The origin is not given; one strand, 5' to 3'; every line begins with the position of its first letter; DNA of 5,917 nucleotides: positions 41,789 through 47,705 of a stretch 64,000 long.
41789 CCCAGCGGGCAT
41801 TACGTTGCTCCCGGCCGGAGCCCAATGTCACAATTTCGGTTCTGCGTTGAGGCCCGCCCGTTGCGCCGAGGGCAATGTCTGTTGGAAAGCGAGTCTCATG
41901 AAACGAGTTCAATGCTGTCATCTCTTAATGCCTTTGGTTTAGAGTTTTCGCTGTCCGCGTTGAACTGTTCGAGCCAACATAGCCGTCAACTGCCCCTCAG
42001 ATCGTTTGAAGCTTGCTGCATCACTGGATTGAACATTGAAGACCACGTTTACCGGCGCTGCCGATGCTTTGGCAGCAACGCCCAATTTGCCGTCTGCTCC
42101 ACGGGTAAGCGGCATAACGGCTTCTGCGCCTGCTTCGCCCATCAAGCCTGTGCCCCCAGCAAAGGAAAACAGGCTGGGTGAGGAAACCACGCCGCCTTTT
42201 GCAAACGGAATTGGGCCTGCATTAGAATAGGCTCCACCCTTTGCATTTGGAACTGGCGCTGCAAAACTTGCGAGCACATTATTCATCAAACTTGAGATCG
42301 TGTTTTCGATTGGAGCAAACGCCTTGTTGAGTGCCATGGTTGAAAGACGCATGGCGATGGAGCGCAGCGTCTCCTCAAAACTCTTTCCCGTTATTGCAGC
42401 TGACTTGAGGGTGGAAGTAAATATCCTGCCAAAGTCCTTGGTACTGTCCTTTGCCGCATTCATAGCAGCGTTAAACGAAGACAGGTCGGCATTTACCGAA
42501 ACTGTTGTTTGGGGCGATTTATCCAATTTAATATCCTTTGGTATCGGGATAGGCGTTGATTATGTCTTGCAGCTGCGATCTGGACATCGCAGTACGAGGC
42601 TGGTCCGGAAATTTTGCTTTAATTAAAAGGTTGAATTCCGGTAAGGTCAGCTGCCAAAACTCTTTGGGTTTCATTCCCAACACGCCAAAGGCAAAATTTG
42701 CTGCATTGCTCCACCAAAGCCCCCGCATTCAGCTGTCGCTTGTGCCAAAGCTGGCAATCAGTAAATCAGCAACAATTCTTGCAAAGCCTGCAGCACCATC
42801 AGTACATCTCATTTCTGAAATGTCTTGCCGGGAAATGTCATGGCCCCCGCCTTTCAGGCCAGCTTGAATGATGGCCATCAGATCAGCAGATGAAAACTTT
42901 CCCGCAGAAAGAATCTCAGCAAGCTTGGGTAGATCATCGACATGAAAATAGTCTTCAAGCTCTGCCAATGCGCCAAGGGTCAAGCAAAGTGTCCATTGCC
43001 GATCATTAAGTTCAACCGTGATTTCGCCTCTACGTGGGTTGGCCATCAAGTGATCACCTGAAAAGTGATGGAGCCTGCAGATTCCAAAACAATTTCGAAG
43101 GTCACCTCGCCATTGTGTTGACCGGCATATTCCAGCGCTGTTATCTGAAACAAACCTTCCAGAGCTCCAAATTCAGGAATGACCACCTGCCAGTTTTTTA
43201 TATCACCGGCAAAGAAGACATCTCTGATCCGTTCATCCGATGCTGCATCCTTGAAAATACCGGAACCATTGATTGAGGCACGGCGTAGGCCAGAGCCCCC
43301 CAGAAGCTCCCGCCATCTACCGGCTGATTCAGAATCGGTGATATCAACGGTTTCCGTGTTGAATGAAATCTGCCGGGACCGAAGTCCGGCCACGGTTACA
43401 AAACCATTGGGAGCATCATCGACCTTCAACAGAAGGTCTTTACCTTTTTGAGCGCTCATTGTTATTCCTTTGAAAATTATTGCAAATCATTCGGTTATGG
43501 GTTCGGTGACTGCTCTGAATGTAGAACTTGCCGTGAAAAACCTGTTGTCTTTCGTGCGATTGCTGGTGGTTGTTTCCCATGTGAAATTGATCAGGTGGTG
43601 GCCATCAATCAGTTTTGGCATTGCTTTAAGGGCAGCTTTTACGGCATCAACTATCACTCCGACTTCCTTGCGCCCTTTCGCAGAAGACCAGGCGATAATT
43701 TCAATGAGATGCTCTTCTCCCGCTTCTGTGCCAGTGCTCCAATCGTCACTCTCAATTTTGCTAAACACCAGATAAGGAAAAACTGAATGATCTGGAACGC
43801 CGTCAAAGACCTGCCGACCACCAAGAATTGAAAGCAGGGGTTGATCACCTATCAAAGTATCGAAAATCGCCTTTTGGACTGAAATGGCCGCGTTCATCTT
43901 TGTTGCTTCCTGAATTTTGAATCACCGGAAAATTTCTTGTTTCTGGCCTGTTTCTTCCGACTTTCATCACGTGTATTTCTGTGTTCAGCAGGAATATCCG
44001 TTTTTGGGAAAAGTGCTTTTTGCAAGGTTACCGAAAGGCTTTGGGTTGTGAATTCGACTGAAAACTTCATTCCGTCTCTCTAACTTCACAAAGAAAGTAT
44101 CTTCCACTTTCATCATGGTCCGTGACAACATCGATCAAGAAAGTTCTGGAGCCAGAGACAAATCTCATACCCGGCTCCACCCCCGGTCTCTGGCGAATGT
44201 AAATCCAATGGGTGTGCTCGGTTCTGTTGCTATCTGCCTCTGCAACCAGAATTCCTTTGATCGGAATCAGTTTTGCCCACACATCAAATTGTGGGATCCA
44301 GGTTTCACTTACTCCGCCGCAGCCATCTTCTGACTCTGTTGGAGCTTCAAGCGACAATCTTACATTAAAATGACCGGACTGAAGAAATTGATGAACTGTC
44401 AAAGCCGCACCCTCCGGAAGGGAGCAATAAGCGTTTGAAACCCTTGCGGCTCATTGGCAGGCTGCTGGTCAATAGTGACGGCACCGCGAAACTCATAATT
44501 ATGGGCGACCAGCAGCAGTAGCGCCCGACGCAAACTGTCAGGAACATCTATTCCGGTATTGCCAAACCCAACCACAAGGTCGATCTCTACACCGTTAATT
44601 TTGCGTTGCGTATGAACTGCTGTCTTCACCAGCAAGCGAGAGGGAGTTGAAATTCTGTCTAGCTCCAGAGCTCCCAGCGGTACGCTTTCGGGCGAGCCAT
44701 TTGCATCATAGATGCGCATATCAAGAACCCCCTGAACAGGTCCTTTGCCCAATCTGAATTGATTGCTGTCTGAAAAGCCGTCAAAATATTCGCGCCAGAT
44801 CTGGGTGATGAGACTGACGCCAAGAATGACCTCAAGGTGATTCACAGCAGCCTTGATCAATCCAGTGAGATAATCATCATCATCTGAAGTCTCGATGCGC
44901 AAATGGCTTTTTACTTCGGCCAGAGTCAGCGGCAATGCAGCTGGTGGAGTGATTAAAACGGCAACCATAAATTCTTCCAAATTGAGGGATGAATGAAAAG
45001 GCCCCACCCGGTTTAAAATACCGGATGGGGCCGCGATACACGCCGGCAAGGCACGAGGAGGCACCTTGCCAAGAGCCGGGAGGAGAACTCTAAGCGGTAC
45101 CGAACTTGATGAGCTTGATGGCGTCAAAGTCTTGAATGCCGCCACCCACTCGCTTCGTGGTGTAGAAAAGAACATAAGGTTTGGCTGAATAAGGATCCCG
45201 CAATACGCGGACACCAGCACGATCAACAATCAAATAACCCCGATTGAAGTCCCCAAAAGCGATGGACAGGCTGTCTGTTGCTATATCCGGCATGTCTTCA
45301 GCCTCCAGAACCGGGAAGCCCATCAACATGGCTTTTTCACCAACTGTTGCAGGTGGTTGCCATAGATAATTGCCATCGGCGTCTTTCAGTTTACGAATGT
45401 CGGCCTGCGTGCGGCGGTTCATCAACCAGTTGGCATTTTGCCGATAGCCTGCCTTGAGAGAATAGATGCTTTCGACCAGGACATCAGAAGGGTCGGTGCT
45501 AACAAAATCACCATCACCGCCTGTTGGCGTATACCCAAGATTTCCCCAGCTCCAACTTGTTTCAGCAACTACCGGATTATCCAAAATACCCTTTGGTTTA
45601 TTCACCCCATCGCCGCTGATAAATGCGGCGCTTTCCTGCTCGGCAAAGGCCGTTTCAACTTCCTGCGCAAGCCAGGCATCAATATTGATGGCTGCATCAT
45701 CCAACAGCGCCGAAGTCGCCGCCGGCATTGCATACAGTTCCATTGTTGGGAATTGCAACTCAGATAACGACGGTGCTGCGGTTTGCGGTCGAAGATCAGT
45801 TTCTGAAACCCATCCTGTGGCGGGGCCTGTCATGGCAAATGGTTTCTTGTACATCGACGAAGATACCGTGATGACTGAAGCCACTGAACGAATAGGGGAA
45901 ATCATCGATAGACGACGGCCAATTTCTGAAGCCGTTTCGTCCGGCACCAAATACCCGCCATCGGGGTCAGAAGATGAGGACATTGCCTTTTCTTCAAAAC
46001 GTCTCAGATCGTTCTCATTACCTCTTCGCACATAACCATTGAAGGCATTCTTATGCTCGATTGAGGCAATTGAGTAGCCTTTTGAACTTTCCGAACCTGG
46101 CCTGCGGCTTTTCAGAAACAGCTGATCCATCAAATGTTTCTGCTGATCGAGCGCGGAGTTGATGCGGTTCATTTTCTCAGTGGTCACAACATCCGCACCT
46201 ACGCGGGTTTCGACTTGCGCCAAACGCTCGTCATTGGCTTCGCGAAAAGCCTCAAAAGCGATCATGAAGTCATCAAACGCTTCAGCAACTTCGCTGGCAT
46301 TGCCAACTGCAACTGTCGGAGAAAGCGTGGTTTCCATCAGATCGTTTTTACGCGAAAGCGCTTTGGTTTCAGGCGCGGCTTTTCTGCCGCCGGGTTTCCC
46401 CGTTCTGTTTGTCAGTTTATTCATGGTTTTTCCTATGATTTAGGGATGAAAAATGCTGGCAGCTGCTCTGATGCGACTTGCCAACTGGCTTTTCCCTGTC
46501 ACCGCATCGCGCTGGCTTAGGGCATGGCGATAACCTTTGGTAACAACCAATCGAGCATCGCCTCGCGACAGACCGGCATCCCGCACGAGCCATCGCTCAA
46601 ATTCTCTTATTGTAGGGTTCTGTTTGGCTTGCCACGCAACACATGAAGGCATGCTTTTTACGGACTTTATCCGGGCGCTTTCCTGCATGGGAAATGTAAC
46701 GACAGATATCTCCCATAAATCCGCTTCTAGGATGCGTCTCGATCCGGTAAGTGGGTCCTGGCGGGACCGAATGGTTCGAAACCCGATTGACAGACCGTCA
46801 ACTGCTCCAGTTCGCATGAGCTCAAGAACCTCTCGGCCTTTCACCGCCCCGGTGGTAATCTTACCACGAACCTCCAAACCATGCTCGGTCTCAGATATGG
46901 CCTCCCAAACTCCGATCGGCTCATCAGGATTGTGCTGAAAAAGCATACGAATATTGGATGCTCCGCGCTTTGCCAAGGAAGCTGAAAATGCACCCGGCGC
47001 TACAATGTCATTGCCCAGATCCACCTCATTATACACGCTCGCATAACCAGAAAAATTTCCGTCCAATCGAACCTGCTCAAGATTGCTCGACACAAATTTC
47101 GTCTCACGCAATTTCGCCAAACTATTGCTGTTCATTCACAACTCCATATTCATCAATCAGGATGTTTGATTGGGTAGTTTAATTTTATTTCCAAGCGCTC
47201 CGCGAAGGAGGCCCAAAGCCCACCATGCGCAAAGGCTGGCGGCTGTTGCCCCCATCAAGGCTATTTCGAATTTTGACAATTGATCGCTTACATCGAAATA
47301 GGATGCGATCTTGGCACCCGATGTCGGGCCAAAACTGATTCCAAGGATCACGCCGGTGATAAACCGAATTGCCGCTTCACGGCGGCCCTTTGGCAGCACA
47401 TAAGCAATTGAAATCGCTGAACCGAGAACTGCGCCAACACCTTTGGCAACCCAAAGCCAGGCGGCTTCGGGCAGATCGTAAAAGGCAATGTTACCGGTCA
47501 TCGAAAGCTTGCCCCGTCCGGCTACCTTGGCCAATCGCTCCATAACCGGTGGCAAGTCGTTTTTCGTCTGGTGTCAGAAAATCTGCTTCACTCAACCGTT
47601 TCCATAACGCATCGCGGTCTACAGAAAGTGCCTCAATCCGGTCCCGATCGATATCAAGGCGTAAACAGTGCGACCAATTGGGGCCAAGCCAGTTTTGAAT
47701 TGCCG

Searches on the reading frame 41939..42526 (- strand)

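Call 76: search_protein_families(library=pfam, proteins=[window:41939-42526:-], max_evalue=0.01)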
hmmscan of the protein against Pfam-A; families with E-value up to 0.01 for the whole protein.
window:41939-42526:- (195 aa): 0 families

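Call 77: search_protein_families(library=ncbifam, proteins=[window:41939-42526:-], max_evalue=0.001)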
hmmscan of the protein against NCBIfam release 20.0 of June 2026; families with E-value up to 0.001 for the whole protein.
window:41939-42526:- (195 aa): 2 families
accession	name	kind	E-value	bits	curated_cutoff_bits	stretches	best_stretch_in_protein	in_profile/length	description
NF058675.1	RcGTA_tape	equivalog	2.7e-47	161.3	220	1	7-194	27-219/220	RcGTA-type gene transfer agent tail tape measure protein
TIGR01541.1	tape_meas_lam_C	equivalog_domain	1.5e-08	34.2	104.75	1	89-156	247-312/332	phage tail tape measure protein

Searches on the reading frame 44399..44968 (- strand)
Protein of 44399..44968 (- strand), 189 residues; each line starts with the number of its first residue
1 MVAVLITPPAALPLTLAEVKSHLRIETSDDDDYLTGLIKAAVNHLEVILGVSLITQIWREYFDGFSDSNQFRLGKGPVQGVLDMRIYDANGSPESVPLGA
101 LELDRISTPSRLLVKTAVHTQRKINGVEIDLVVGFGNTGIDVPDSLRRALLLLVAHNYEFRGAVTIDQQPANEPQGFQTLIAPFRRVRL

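Call 76: search_protein_families(library=pfam, proteins=[window:44399-44968:-], max_evalue=0.01)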
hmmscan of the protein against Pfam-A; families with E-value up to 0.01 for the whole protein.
window:44399-44968:- (189 aa): 1 family
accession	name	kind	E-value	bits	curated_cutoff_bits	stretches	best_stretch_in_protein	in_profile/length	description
PF05135.19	Phage_connect_1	-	3e-14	53.7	21.2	1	15-82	3-58/101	Phage gp6-like head-tail connector protein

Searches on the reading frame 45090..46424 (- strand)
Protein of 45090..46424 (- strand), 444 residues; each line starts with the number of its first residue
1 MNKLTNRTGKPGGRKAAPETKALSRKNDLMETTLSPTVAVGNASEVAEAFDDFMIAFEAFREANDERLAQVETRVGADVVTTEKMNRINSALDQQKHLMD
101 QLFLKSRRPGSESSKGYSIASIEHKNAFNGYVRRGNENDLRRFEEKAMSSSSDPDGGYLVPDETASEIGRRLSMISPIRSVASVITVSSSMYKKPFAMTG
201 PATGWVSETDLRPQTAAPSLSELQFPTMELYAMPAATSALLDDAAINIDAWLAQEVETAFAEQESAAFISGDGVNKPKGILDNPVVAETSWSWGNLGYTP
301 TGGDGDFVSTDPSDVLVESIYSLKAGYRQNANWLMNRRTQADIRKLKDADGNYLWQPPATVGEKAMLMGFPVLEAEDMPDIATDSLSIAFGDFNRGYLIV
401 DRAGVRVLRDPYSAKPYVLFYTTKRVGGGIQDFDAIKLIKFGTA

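Call 8: search_protein_families(library=pfam, proteins=[window:45090-46424:-], max_evalue=0.001)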
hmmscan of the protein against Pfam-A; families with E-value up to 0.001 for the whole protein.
window:45090-46424:- (444 aa): 1 family
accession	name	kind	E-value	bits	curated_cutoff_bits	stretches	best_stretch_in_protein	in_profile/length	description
PF05065.19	Phage_capsid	-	9.6e-92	307.8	24.2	1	156-441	1-280/280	Phage capsid family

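Call 85: find_related_loci(query=window:45090-46424:-, collection=viral_contigs, flank=6000)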
Query window:45090-46424:- (444 aa) in viral_contigs; peptide patterns used: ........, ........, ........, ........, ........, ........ (x = any residue, [..] = any of these).
600 stretches matched a pattern (row limit reached: there are more); 600 encode a relative of the query (tblastn E <= 1e-3); the best 80 are kept; 80 distinct loci.
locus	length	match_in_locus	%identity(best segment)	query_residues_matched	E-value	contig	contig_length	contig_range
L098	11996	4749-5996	76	17-444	0e+0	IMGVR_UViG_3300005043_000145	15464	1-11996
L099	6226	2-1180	82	52-444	0e+0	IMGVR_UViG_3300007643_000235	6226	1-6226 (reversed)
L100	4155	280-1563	70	19-444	0e+0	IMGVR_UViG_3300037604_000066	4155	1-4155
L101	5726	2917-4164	71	26-444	0e+0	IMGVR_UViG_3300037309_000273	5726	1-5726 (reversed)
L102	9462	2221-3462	67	30-441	0e+0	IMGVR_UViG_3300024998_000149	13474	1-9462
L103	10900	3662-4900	69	33-444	0e+0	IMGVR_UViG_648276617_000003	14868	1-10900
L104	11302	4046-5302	66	27-444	0e+0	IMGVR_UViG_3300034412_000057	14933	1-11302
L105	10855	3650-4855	68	39-442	0e+0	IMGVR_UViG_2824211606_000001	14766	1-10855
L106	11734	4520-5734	68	39-441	0e+0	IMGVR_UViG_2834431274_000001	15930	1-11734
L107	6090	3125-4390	67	24-444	0e+0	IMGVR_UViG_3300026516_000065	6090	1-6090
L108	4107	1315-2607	63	14-441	0e+0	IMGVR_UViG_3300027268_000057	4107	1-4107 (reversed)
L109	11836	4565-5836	63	14-444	0e+0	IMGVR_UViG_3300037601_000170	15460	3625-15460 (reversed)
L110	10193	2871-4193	62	2-444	0e+0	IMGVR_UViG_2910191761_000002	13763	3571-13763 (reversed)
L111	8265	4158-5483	61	2-444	0e+0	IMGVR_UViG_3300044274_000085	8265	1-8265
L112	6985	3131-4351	66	34-444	0e+0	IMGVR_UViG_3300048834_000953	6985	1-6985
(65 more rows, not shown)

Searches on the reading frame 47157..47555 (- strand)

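Call 76: search_protein_families(library=pfam, proteins=[window:47157-47555:-], max_evalue=0.01)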
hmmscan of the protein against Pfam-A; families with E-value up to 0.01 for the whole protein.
window:47157-47555:- (132 aa): 1 family
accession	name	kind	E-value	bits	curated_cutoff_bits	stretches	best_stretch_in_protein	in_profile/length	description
PF19602.4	DUF6107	-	2.2e-27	95.8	27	1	30-117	6-93/106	Family of unknown function (DUF6107)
